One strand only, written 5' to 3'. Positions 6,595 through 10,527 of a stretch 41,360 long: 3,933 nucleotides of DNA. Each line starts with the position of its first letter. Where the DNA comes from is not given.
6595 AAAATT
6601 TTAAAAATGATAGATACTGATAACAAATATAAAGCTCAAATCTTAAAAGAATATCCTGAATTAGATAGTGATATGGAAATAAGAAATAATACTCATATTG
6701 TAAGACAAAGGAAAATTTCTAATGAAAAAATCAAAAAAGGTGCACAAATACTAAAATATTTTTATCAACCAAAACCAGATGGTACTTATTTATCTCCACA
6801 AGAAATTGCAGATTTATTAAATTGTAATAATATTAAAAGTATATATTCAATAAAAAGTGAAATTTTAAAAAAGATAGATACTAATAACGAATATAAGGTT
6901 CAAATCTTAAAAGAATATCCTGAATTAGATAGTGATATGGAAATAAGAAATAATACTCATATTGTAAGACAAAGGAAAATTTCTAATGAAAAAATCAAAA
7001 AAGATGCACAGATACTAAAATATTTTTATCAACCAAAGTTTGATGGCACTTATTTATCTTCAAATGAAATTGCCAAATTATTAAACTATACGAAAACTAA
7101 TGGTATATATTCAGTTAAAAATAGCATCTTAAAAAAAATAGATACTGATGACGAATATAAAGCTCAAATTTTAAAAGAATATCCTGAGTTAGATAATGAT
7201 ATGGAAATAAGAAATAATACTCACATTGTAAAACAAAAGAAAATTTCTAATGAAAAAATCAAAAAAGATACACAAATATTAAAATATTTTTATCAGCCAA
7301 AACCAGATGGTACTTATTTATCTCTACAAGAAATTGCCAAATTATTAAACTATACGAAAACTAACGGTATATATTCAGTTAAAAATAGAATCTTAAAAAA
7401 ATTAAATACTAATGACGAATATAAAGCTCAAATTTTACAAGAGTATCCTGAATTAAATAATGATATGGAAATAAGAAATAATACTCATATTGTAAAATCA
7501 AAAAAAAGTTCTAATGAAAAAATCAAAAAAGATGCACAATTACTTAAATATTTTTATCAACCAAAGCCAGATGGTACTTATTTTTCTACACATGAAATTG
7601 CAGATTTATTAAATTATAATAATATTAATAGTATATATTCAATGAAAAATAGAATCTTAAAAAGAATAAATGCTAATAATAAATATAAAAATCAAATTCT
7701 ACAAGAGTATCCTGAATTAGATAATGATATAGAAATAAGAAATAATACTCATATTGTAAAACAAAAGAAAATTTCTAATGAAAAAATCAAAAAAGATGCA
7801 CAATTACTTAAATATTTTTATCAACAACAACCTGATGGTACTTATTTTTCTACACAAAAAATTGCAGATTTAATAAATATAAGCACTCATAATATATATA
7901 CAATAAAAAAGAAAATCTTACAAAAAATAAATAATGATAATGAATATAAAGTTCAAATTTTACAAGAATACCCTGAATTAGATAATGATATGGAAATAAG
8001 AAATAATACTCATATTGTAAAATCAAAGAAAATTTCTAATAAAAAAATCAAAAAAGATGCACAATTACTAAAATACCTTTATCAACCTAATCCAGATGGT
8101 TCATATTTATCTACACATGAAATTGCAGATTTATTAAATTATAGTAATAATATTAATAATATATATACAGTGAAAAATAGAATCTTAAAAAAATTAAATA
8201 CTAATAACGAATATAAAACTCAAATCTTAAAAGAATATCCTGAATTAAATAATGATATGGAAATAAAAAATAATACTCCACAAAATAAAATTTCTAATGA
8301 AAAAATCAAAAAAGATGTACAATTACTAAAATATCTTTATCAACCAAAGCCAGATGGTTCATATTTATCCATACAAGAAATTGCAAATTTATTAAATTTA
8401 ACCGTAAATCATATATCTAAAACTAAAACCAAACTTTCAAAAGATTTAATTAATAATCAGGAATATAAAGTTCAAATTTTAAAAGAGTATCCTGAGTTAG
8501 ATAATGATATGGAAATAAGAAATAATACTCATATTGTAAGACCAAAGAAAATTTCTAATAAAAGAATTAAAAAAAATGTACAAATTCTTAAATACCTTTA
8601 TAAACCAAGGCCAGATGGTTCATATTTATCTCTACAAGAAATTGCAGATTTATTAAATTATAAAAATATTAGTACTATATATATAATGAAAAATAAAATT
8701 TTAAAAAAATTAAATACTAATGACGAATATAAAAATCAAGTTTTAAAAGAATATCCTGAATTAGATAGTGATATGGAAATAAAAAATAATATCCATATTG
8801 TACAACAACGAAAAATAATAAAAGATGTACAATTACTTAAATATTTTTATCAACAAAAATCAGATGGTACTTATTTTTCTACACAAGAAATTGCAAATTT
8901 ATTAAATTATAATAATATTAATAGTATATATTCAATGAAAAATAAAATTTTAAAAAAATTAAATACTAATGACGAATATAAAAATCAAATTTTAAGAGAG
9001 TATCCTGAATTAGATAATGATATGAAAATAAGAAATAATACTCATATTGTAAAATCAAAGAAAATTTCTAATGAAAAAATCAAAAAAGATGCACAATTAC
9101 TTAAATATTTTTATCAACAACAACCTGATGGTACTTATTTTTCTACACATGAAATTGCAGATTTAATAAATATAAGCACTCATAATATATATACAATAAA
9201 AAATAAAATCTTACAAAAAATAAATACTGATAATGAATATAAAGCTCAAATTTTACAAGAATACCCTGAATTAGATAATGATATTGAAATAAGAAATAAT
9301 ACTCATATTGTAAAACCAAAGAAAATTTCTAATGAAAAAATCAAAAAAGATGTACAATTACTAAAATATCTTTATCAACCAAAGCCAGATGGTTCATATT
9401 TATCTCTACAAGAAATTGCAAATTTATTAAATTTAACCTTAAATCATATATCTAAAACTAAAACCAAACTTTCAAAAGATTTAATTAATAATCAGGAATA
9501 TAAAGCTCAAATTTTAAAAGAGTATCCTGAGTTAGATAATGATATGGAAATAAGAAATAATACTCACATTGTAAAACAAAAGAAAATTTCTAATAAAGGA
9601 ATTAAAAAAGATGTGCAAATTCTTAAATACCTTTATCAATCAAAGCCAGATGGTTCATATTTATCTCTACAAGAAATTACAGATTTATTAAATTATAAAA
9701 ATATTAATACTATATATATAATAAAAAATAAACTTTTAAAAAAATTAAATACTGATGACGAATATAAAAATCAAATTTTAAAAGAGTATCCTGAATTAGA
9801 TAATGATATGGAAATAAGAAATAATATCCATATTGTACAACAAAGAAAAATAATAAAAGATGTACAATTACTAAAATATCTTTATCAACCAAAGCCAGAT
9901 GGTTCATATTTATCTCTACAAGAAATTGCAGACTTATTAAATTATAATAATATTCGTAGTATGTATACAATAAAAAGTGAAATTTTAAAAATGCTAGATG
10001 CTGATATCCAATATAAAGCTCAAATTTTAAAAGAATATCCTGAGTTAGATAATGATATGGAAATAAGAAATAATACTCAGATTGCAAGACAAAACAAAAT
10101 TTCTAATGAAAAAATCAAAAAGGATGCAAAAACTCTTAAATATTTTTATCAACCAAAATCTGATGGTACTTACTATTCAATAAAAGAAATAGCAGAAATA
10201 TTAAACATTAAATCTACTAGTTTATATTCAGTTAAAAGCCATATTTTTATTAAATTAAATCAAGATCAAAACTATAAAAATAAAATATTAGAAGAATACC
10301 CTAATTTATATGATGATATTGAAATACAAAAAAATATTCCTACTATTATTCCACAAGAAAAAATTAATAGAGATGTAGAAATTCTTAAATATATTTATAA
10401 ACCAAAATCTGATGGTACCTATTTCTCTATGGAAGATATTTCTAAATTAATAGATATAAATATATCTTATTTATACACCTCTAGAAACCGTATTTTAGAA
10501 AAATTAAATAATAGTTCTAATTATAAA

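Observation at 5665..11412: Giant protein built from ~21 tandem sigma-70-region-4-like HTH modules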

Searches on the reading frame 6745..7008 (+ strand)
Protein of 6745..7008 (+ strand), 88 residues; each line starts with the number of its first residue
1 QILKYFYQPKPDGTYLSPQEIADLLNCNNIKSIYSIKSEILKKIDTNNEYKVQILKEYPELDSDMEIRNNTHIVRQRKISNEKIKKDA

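Call 9: search_protein_families(library=pfam, proteins=[window:6745-7008:+], max_evalue=1)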
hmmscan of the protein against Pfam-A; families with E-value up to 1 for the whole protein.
seq(88 aa): 0 families

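Call 23: search_solved_structures(query=A3, max_evalue=10, show_alignments=3)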
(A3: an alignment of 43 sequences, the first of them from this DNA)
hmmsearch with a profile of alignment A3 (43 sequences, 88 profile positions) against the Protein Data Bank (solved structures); distinct sequences matched with E-value up to 10: 12.
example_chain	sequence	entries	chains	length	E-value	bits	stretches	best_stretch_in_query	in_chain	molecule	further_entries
7ve4_A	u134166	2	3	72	0.18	15.5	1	16-48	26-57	DNA-binding response regulator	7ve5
9dvs_G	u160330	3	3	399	0.23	15.1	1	11-58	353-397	RNA polymerase sigma factor SigA1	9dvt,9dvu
4wt0_B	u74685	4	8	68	0.25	15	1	17-49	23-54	Response regulator receiver domain protein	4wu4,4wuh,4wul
2rnj_A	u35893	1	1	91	0.28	14.8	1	16-47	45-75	Response regulator protein vraR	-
4wsz_A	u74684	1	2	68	0.36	14.5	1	17-49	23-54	Response regulator receiver domain protein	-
4gvp_A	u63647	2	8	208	0.48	14.1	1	16-47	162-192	Response regulator protein vraR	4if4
7ve6_A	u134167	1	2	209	0.49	14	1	16-47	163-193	Response regulator protein VraR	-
1q1h_A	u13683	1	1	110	0.68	13.6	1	12-40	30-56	Transcription Factor E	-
6juv_A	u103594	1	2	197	0.7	13.5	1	48-73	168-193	Segregation and condensation protein B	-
8hdl_A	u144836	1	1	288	0.71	13.5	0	25-57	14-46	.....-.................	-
1p4w_A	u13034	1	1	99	0.81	13.3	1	19-48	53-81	rcsB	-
9hnh_A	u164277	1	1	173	2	12.1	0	25-64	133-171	Chains: A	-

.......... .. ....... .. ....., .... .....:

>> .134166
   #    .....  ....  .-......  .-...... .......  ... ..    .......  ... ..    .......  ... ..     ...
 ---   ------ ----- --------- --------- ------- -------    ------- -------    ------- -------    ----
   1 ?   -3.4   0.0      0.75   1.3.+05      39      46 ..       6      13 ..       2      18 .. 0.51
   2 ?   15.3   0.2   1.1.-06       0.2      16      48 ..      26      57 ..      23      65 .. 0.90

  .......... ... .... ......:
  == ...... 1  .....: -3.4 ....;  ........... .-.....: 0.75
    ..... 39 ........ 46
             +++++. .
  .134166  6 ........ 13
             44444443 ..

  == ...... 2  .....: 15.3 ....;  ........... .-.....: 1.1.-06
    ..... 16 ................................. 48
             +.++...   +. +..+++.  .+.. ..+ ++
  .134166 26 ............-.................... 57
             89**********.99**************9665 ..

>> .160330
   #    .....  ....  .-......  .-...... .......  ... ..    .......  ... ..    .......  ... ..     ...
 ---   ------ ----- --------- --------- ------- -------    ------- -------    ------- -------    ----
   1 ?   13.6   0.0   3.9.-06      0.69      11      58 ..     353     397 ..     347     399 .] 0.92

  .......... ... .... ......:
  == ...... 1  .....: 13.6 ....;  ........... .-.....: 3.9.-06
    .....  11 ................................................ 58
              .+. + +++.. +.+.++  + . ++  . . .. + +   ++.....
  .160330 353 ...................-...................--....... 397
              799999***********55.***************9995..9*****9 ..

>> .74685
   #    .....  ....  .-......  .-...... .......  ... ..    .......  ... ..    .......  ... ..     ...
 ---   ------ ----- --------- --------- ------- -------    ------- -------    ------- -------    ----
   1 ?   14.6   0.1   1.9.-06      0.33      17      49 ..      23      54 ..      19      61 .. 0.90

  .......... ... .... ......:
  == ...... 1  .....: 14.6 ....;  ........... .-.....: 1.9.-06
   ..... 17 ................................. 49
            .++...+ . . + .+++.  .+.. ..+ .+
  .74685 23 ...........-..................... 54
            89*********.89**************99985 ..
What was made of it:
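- Closest known: LuxR/GerE/FixJ-type HTH effector domains. Same: The unit profile matches VraR, GerE-type and RcsB chains at E 0.2-0.8 (call 23).
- The unit profile aligns with the SigA1 recognition helix and tail (call 23).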

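Call 24: search_protein_families(library=pfam, alignment_id=A3, max_evalue=1)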
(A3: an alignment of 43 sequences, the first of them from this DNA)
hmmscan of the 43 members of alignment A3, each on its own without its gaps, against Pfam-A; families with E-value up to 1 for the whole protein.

A. member 1, seq(88 aa): 0 families

B. families by the number of members that match (of 43 scanned): 37 families (the first 25 are shown)
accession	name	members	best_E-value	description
PF00196.25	GerE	12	8.1e-05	Bacterial regulatory proteins, luxR family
PF01325.25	Fe_dep_repress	6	0.0031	Iron dependent repressor, N-terminal DNA binding domain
PF04545.22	Sigma70_r4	5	0.0033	Sigma-70, region 4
PF06480.20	FtsH_ext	4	0.0035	FtsH Extracellular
PF08281.18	Sigma70_r4_2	4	0.03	Sigma-70, region 4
PF12728.13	HTH_17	3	0.0036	Helix-turn-helix domain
PF04297.20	UPF0122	3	0.015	Putative helix-turn-helix protein, YlxM / p13 like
PF02498.22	Bro-N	3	0.018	BRO family, N-terminal domain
PF13309.12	HTH_22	3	0.031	HTH domain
PF19182.5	DUF5864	2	0.00098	Family of unknown function (DUF5864)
PF13545.12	HTH_Crp_2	2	0.014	Crp-like helix-turn-helix domain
PF07453.19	NUMOD1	2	0.014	NUMOD1 domain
PF17354.8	DUF5382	2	0.029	Family of unknown function (DUF5382) central domain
PF03150.19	CCP_MauG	2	0.064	Di-haem cytochrome c peroxidase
PF23446.1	LysM1_NFP_LYK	2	0.065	NFP/LYK LysM1 domain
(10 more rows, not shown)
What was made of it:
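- Closest known: LuxR/GerE/FixJ-type HTH effector domains. Same: GerE is the family that single units hit most often: 12 of 43, best E 8e-5 (call 24).
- GerE and Sigma70_r4 are among the commonest single-unit hits (call 24).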

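Call 33: search_protein_representatives(alignment_id=A3)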
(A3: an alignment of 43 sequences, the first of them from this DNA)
Query: 43 sequences, 88 profile positions. Proteins with E-value up to 0.001 (for the whole library): 37; up to 1e-10: 28; up to 1e-30: 13. The best 37 are listed.
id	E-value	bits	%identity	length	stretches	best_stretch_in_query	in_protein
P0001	0.0e+00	1929.2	-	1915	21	1-88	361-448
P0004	2.6e-85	297.0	-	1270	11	2-75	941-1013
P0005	2.7e-77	271.3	-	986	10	1-87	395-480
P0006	2.3e-75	265.1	-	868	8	2-88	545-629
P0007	4.6e-72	254.6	-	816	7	1-73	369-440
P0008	4.4e-68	241.8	-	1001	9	2-77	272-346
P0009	1.2e-55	201.9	-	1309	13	1-74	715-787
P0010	1.7e-49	182.2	-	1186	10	2-79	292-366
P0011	1.7e-44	166.2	-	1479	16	10-83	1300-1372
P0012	8.2e-41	154.4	-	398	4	2-88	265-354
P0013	2.0e-37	143.6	-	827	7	1-84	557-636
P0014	8.7e-35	135.1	-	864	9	2-77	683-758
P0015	1.1e-31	125.2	-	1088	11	10-83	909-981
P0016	1.8e-30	121.2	-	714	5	1-77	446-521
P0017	2.0e-30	121.1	-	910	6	2-83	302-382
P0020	2.3e-19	85.6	-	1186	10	5-85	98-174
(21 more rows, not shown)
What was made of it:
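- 37 clusters at 50% identity, with 1-21 matched stretches each (call 33).
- Tried and rejected: The exhaustive HMM search was what revealed the family (call 33).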

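Call 39: list_cluster_members(proteins=[P0004, P0005, P0006, P0008, P0009, P0010, P0011, P0016, P0020, P0002])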
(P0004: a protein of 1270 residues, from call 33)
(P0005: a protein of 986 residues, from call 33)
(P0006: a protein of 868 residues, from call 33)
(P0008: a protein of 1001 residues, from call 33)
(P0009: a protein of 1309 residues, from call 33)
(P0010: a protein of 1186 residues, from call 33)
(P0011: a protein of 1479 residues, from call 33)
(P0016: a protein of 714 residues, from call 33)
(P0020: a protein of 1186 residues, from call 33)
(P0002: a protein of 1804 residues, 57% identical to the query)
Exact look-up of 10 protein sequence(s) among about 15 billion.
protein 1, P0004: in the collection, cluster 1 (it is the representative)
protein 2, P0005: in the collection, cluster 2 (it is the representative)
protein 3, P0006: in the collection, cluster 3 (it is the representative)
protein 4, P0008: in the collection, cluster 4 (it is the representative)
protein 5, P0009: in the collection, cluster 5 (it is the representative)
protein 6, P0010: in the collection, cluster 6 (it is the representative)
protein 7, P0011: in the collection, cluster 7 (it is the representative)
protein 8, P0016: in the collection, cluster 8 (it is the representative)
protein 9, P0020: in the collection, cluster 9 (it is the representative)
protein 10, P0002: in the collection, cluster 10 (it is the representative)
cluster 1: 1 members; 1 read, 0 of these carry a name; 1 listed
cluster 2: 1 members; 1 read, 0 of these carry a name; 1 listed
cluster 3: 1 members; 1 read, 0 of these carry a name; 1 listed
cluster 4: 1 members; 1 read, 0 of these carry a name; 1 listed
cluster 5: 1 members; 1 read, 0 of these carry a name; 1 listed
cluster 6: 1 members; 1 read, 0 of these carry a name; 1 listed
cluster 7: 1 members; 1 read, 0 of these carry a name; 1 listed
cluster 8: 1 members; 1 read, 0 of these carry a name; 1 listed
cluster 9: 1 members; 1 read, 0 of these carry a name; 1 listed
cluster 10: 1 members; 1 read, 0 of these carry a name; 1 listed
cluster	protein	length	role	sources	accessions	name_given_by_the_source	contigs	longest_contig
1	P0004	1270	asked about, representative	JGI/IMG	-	-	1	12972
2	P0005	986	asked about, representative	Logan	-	-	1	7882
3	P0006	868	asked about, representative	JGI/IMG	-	-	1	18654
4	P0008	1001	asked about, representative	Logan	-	-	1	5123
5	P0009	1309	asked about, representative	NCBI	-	-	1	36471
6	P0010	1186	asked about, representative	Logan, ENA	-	-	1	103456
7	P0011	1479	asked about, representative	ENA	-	-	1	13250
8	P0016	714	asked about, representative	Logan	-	-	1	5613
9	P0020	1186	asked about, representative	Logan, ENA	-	-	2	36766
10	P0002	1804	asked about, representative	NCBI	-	-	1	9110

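Call 51: find_encoding_contigs(protein=P0010, flank=8000, max_places=2)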
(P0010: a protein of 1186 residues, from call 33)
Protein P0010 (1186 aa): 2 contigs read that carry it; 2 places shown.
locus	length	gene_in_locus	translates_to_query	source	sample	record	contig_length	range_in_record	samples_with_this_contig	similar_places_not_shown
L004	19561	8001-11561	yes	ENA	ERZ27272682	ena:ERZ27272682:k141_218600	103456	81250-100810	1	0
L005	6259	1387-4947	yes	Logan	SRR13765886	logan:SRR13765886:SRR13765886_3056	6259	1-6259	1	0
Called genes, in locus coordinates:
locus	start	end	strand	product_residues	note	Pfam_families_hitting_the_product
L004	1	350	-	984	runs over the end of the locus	PF02463:SMC_N, PF13175:AAA_15 (weak), PF13304:AAA_21 (weak), PF13476:AAA_23, PF13555:AAA_29 (weak), PF06470:SMC_hinge, PF02463:SMC_N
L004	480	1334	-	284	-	PF01522:Polysacc_deac_1 (faint)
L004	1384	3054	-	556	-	PF07787:TMEM43, PF02389:Cornifin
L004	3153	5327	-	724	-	PF01138:RNase_PH, PF03725:RNase_PH_C, PF03726:PNPase, PF01138:RNase_PH, PF03725:RNase_PH_C (weak), PF00575:S1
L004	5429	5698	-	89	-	PF00312:Ribosomal_S15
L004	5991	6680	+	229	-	PF02517:Rce1-like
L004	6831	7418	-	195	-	-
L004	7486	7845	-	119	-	PF02033:RBFA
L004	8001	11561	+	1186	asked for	PF00196:GerE (faint), PF01325:Fe_dep_repress (faint)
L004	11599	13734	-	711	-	PF00025:Arf (faint), PF04760:IF2_N, PF00009:GTP_EFTU, PF01926:MMR_HSR1, PF02421:FeoB_N (weak), PF22042:EF-G_D2, PF11987:IF-2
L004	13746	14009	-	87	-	PF04296:YlxR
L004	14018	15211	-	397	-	PF08529:NusA_N, PF13184:KH_NusA_1st, PF26594:KH_NusA_2nd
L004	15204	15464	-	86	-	-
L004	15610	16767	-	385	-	PF00226:DnaJ, PF01476:LysM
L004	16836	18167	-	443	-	PF02557:VanY, PF01509:TruB_N, PF16198:TruB_C_2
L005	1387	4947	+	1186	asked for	PF00196:GerE (faint), PF01325:Fe_dep_repress (faint)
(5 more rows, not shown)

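Call 52: find_encoding_contigs(protein=P0009, flank=8000, max_places=2)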
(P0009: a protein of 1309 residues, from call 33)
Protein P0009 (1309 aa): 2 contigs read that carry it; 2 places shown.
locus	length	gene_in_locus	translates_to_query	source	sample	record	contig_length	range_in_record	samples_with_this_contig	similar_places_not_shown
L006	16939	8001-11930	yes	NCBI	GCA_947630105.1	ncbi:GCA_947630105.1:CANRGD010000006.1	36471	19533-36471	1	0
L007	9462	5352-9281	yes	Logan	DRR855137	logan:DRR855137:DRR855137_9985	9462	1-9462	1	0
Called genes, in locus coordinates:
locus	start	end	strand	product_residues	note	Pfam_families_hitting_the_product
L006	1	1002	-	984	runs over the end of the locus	PF02463:SMC_N, PF13304:AAA_21 (weak), PF13476:AAA_23, PF13555:AAA_29 (weak), PF06470:SMC_hinge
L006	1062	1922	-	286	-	-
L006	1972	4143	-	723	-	PF01138:RNase_PH, PF03725:RNase_PH_C, PF03726:PNPase, PF01138:RNase_PH, PF03725:RNase_PH_C (weak), PF00575:S1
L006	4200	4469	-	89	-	PF00312:Ribosomal_S15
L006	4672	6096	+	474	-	PF20720:nSTAND3 (weak), PF00004:AAA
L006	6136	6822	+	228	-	PF02517:Rce1-like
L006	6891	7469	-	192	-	PF02592:Vut_1 (faint)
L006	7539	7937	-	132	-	PF02033:RBFA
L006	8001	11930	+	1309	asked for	-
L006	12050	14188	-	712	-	PF04760:IF2_N, PF00009:GTP_EFTU, PF00025:Arf (weak), PF01926:MMR_HSR1, PF22042:EF-G_D2, PF03144:GTP_EFTU_D2 (faint), PF11987:IF-2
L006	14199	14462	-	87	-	PF04296:YlxR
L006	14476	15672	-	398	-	PF08529:NusA_N, PF00575:S1 (faint), PF08529:NusA_N, PF13184:KH_NusA_1st, PF26594:KH_NusA_2nd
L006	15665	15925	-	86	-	PF02576:RimP_N (weak)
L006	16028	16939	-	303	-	?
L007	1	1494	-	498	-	?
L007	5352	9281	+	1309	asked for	-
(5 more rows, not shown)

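Call 53: find_encoding_contigs(protein=P0020, flank=8000, max_places=1)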
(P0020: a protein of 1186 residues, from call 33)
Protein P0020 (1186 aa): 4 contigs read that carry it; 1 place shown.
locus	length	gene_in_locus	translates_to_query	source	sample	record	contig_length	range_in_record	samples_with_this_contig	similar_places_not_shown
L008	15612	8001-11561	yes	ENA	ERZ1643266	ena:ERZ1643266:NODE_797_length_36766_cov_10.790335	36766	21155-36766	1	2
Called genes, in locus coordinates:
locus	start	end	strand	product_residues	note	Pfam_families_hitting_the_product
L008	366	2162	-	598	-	-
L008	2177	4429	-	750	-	-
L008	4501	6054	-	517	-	PF00004:AAA, PF07724:AAA_2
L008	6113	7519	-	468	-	PF02557:VanY, PF01509:TruB_N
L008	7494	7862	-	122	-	PF02033:RBFA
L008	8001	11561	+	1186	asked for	PF04545:Sigma70_r4 (faint)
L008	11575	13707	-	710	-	PF03144:GTP_EFTU_D2 (faint), PF04760:IF2_N, PF00009:GTP_EFTU, PF00025:Arf (weak), PF01926:MMR_HSR1, PF22042:EF-G_D2, PF11987:IF-2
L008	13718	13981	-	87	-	PF04296:YlxR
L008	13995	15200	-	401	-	PF08529:NusA_N, PF00575:S1 (faint), PF13184:KH_NusA_1st, PF26594:KH_NusA_2nd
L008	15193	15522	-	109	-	-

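Call 54: find_encoding_contigs(protein=P0011, flank=8000, max_places=1)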
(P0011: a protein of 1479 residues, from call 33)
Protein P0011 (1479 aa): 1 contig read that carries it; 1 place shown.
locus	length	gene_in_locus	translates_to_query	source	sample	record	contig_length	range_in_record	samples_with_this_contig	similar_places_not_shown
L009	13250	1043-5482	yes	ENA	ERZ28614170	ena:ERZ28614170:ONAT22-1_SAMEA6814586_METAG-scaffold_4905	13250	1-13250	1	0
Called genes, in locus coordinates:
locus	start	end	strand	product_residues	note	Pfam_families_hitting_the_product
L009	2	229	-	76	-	?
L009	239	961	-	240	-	PF00561:Abhydrolase_1, PF12146:Hydrolase_4, PF12697:Abhydrolase_6, PF20408:Abhydrolase_11 (weak)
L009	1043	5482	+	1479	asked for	PF27827:Git1_2nd (faint), PF12802:MarR_2 (faint), PF13412:HTH_24 (faint), PF13986:DUF4224 (faint), PF13404:HTH_AsnC-type (faint), PF25591:LRV_2 (faint), PF04250:DUF429 (faint)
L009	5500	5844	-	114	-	PF02033:RBFA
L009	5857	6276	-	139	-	PF00293:NUDIX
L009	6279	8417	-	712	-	PF04760:IF2_N, PF00009:GTP_EFTU, PF00025:Arf (weak), PF01926:MMR_HSR1, PF02421:FeoB_N (weak), PF22042:EF-G_D2, PF11987:IF-2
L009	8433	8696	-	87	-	PF04296:YlxR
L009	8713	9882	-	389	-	PF08529:NusA_N, PF13184:KH_NusA_1st, PF26594:KH_NusA_2nd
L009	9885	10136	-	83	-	-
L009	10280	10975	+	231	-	PF02517:Rce1-like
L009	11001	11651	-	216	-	-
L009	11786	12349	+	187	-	PF08668:HDOD, PF01966:HD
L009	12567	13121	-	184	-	PF00583:Acetyltransf_1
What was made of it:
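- The gene sits at a fixed housekeeping position in every relative checked (calls 51-54).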

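Call 71: search_protein_families(library=ncbifam, proteins=[P0009, P0010, P0020, P0016], max_evalue=0.1)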
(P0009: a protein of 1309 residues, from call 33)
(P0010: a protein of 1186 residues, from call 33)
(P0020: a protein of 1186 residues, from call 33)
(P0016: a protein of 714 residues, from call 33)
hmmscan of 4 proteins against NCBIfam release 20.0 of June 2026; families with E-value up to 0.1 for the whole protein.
P0009 (1309 aa): 2 families
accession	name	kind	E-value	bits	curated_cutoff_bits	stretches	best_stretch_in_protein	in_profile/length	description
TIGR02846.1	spore_sigmaK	equivalog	2e-05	24.2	298.65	2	1207-1291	140-221/227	RNA polymerase sporulation sigma factor SigK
NF002138.0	PRK00977.1-2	equivalog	0.096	12.5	77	0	1199-1230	9-40/77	exodeoxyribonuclease VII small subunit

P0010 (1186 aa): 2 families
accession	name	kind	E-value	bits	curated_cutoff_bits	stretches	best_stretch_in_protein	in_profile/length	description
TIGR03818.1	MotA1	equivalog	0.00026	20.3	303.8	0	751-813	68-131/282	flagellar motor stator protein MotA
NF003056.0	PRK03975.1-4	equivalog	0.0017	18.2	115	0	583-626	24-67/145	putative transcriptional regulator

P0020 (1186 aa): 0 families

P0016 (714 aa): 0 families
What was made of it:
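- On Sigma-70 family (RNA polymerase sigma factors): The SigK model hits the P0009 C-terminus at E 2e-5 (call 71).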

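Call 82: search_protein_families(library=padloc, proteins=[P0010, P0020], max_evalue=0.01)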
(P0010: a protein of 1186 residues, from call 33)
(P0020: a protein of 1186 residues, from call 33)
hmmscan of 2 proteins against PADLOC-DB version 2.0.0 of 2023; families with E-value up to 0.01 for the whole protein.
P0010 (1186 aa): 0 families

P0020 (1186 aa): 0 families

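Call 83: search_protein_families(library=phrogs, proteins=[P0010, P0020], max_evalue=0.01)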
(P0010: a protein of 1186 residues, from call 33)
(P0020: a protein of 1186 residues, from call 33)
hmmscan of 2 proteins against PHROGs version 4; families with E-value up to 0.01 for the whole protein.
P0010 (1186 aa): 0 families

P0020 (1186 aa): 0 families
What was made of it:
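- On Anti-phage defence system components (PADLOC) and phage protein families (PHROGs): There are none in P0010 or P0020 (calls 82, 83).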

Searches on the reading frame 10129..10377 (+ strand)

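Call 9: search_protein_families(library=pfam, proteins=[window:10129-10377:+], max_evalue=1)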
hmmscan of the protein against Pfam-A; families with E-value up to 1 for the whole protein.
seq(83 aa): 7 families
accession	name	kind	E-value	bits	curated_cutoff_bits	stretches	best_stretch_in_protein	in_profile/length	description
PF19182.5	DUF5864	-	0.00098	19.8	25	1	26-80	54-106/136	Family of unknown function (DUF5864)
PF12728.13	HTH_17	-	0.0036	18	27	1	15-39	1-26/51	Helix-turn-helix domain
PF07453.19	NUMOD1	-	0.014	16.1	22.8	1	13-30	14-31/37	NUMOD1 domain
PF04222.17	DUF416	-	0.028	14.5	23.7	1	20-75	107-160/188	Protein of unknown function (DUF416)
PF08281.18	Sigma70_r4_2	-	0.03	14.4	25.7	1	16-32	27-43/54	Sigma-70, region 4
PF00196.25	GerE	-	0.043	13.9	23.5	1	17-44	19-46/57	Bacterial regulatory proteins, luxR family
PF13518.12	HTH_28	-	0.12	12.9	25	1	16-37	13-34/52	Helix-turn-helix domain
